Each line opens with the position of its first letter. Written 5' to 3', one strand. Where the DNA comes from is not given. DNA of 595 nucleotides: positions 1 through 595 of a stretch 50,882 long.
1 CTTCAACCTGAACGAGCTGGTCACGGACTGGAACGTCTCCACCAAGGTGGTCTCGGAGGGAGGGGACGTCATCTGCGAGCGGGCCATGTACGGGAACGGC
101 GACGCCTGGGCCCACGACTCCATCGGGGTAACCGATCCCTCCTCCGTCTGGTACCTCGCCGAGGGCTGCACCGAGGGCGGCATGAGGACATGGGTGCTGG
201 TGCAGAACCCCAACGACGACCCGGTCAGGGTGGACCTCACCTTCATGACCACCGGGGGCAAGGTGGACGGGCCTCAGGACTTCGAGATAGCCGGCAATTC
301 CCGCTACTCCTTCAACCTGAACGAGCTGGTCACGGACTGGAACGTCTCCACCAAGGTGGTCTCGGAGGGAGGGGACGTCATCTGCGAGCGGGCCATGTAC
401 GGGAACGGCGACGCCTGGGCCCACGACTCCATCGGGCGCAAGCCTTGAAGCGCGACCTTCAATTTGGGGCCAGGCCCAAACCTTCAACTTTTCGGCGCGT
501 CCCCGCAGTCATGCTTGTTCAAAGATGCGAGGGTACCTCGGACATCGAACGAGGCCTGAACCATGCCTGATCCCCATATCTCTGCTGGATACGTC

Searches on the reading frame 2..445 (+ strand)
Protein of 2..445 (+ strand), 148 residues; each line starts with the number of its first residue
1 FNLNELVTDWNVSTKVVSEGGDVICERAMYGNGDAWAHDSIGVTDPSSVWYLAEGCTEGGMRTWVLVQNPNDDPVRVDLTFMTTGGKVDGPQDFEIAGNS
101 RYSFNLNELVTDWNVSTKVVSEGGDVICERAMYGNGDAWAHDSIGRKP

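Call 48: search_protein_families(library=pfam, proteins=[window:2-445:+], max_evalue=0.001)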
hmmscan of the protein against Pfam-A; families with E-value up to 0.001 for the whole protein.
window:2-445:+ (148 aa): 1 family
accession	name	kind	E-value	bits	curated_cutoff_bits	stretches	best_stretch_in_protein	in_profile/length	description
PF18986.5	DUF5719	-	3.7e-06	26.7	26.2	1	46-126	49-132/319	Family of unknown function (DUF5719)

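Call 55: find_homologous_proteins(query=window:2-445:+, max_evalue=1e-10)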
Query window:2-445:+ (148 aa): 414 proteins with E <= 1e-10 among 462 candidates; the best 120 are listed.
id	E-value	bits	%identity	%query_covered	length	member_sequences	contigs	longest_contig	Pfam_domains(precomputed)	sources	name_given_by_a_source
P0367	3.0e-90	318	61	100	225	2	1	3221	PF18986.6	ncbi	-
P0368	6.0e-86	304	69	98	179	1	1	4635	PF18986.6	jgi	jgi:hypothetical protein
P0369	9.2e-85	300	70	100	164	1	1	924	PF18986.6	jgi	jgi:hypothetical protein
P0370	3.2e-83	295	64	100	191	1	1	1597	PF18986.6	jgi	-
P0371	5.8e-83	294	58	98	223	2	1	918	PF18986.6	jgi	jgi:hypothetical protein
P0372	4.4e-81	288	57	99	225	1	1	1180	PF18986.6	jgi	jgi:hypothetical protein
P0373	3.9e-79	282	61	100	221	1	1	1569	PF18986.6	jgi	jgi:hypothetical protein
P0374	1.2e-74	267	52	98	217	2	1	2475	-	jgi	jgi:hypothetical protein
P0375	5.3e-74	265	68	100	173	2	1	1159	-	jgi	jgi:hypothetical protein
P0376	5.2e-72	259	61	100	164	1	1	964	PF18986.6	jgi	jgi:hypothetical protein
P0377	2.7e-69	250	54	98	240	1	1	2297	PF18986.6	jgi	jgi:uncharacterized membrane protein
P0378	5.3e-69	249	74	100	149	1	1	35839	-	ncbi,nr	ncbi:MAG: hypothetical protein HPY75_10700, partial [Actinobacteria bacterium]|nr:hypothetical prote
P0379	1.7e-67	244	60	79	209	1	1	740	PF18986.6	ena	-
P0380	1.3e-66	241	56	100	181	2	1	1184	PF14545.14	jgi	jgi:hypothetical protein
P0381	9.4e-66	238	55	91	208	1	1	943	PF18986.6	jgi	-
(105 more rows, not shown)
